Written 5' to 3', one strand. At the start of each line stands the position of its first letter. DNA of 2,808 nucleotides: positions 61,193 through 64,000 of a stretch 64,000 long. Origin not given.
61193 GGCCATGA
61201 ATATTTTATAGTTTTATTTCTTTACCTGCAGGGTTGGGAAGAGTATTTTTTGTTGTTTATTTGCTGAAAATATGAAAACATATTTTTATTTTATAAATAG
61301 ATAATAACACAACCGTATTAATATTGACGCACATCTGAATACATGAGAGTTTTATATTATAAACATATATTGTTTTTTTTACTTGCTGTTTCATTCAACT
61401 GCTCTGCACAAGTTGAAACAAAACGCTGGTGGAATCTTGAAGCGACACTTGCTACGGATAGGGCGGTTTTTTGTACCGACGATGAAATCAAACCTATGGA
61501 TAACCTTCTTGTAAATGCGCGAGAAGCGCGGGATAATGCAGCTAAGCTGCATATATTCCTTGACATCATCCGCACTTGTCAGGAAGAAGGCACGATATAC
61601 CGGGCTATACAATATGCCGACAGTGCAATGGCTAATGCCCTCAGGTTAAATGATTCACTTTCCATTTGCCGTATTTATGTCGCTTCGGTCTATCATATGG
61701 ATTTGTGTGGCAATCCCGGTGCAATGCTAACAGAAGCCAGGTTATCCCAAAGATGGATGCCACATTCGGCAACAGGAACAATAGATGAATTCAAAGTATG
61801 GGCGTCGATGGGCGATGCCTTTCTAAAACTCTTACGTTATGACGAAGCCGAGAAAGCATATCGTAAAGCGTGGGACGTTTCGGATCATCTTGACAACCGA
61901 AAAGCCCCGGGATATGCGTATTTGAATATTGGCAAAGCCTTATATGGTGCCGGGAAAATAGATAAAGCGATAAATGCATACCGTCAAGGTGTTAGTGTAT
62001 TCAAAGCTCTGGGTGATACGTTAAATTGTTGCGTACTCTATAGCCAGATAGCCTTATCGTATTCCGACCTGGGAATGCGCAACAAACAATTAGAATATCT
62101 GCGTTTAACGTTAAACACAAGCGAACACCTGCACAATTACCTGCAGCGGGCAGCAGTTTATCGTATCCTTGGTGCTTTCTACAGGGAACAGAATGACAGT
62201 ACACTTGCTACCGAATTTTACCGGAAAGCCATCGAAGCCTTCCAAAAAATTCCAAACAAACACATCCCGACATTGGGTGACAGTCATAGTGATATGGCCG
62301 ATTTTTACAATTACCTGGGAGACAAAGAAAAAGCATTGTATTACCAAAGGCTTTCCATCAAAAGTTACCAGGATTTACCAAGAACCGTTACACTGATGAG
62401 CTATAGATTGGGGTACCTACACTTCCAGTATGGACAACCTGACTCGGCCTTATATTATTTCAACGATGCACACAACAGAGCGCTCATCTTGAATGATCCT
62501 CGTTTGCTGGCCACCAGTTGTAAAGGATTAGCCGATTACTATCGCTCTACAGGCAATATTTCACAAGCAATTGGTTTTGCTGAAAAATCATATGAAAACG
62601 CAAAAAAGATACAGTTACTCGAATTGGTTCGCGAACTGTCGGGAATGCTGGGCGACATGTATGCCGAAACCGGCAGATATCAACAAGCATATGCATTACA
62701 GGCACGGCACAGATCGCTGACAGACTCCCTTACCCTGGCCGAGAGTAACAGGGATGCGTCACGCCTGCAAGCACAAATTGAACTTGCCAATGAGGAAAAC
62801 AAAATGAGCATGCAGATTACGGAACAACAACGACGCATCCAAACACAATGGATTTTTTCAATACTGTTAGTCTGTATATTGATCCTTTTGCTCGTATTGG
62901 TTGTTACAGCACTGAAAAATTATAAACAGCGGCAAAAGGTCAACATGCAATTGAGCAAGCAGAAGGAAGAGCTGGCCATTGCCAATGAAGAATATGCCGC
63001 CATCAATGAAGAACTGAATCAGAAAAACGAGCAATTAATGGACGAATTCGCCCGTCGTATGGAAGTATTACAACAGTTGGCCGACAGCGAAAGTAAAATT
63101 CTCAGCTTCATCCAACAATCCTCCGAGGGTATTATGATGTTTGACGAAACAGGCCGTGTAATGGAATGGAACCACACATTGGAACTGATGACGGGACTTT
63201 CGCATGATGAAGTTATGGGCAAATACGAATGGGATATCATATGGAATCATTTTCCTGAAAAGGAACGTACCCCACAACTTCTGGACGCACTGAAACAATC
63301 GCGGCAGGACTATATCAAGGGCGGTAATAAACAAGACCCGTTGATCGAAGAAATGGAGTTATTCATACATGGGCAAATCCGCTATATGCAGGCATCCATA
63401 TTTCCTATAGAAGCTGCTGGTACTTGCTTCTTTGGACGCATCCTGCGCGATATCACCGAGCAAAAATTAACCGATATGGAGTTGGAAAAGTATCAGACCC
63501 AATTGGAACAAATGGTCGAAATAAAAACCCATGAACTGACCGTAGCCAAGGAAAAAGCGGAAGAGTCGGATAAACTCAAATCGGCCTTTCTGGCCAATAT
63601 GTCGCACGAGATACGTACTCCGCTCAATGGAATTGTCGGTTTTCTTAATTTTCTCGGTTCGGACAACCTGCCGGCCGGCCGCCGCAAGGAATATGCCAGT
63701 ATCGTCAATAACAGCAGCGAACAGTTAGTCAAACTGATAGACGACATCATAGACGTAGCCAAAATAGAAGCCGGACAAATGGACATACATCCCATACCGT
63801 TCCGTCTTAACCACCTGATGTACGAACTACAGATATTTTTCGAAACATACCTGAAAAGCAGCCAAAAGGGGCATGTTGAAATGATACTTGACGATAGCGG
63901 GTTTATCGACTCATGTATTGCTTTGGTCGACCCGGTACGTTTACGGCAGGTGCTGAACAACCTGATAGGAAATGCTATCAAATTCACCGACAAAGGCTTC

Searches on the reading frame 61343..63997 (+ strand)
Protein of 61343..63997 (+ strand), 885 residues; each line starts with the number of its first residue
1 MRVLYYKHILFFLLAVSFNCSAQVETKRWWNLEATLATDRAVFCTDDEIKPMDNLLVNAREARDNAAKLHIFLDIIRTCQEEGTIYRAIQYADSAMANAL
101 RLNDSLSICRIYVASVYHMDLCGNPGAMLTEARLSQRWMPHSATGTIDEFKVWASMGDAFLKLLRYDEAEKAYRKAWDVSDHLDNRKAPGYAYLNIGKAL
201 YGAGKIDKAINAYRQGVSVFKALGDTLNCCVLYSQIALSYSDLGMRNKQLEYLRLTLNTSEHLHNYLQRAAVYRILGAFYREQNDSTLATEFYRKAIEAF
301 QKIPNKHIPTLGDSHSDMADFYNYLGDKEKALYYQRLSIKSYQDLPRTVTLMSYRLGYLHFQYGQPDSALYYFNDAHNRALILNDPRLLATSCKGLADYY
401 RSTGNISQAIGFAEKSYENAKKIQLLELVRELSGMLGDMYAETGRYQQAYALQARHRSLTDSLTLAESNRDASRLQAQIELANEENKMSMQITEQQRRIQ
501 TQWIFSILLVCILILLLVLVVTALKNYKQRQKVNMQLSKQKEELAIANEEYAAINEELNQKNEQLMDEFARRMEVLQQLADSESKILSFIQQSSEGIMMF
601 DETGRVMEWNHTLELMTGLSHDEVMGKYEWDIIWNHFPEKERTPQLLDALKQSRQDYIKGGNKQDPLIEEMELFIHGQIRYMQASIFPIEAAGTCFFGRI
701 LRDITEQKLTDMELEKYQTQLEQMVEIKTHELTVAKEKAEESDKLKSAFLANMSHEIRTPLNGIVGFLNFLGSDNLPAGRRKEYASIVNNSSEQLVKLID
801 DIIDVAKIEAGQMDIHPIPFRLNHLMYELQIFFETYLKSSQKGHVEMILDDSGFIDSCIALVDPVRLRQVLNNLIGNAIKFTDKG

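Call 58: search_protein_families(library=pfam, proteins=[window:61343-63997:+], max_evalue=0.001)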
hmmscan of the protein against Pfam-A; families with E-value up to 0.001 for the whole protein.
window:61343-63997:+ (885 aa): 13 families
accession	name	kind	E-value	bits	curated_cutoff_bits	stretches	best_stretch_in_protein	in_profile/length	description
PF13424.12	TPR_12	-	6.2e-24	84.4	30.1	4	153-221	6-76/77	Tetratricopeptide repeat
PF00512.31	HisKA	-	1.2e-18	67.4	26.9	1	746-811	2-66/66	His Kinase A (phospho-acceptor) domain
PF00515.34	TPR_1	-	1e-12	47.7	27.8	0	151-176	2-27/34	Tetratricopeptide repeat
PF07719.23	TPR_2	-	3.1e-12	46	27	0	191-217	2-28/34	Tetratricopeptide repeat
PF13181.12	TPR_8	-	3.3e-09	36.6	25.7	0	192-218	3-29/34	Tetratricopeptide repeat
PF17874.7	TPR_MalT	-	2.5e-08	34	45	0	257-345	67-155/336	MalT-like TPR region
PF00989.32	PAS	-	4.9e-08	33.4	22.6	1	589-644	6-60/113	PAS fold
PF13426.13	PAS_9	-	5.2e-08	33.5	27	1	595-706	2-103/103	PAS domain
PF13428.12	TPR_14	-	1.6e-07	31.7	23.5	0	151-176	2-27/44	Tetratricopeptide repeat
PF08448.16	PAS_4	-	1e-05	26.2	23.1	1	592-708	3-109/110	PAS fold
PF13188.13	PAS_8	-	5e-05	23.5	21.8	1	588-638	5-55/65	PAS domain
PF13432.12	TPR_16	-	5.8e-05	23.9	32.7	0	156-215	3-56/65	Tetratricopeptide repeat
PF13176.12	TPR_7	-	0.00051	20.4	27.9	0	153-176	2-25/36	Tetratricopeptide repeat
